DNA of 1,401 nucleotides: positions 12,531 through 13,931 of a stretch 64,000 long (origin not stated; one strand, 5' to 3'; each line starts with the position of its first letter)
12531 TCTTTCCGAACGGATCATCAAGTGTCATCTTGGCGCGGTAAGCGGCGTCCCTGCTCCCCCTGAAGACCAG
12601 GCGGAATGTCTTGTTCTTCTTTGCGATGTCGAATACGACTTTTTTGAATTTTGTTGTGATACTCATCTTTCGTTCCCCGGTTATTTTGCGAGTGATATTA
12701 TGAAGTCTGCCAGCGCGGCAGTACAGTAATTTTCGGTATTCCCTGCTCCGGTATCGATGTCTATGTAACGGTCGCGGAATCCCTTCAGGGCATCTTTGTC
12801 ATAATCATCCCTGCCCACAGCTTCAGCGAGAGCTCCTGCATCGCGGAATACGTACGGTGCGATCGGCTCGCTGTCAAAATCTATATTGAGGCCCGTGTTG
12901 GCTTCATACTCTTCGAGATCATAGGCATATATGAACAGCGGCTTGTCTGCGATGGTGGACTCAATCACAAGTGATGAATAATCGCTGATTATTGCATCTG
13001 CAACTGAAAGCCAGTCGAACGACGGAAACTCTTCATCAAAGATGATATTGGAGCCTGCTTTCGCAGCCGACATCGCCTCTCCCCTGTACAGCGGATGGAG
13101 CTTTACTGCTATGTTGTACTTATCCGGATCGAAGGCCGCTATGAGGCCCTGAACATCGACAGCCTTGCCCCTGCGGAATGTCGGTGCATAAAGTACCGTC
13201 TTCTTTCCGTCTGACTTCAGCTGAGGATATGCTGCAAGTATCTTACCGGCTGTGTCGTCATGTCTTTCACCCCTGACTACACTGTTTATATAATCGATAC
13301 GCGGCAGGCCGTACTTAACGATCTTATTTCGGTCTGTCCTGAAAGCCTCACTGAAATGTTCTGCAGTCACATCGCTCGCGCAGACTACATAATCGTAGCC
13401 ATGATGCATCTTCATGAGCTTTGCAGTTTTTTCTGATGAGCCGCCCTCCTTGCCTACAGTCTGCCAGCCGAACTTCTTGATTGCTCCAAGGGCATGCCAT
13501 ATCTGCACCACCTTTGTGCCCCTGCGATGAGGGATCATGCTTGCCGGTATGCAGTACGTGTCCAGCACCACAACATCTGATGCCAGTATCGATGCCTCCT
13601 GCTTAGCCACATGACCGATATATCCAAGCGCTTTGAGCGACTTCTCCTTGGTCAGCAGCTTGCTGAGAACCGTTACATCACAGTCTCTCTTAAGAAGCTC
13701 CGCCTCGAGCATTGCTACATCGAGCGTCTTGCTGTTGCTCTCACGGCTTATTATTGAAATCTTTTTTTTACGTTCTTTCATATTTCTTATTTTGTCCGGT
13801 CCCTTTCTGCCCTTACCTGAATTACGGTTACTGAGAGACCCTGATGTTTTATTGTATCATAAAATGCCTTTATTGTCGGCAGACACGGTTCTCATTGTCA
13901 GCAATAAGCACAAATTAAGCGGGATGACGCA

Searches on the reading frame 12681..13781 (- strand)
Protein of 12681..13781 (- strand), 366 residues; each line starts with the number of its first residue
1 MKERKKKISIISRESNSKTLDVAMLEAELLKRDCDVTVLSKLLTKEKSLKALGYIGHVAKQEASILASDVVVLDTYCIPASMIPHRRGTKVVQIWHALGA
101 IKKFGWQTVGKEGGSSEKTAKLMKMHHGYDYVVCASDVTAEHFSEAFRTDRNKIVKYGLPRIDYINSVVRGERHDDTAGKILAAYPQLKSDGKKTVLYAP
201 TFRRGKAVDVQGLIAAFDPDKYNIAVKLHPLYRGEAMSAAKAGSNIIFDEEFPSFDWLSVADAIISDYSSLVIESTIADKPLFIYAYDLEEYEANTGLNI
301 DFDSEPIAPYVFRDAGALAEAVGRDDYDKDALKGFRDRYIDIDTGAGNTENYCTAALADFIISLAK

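Call 25: search_protein_families(library=pfam, proteins=[window:12681-13781:-], max_evalue=0.001)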
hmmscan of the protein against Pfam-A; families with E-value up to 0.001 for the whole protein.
window:12681-13781:- (366 aa): 1 family
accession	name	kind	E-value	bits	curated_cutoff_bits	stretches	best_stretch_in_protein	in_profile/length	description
PF04464.20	Glyphos_transf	-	1.2e-46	159.8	22.1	1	51-345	61-355/367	CDP-Glycerol:Poly(glycerophosphate) glycerophosphotransferase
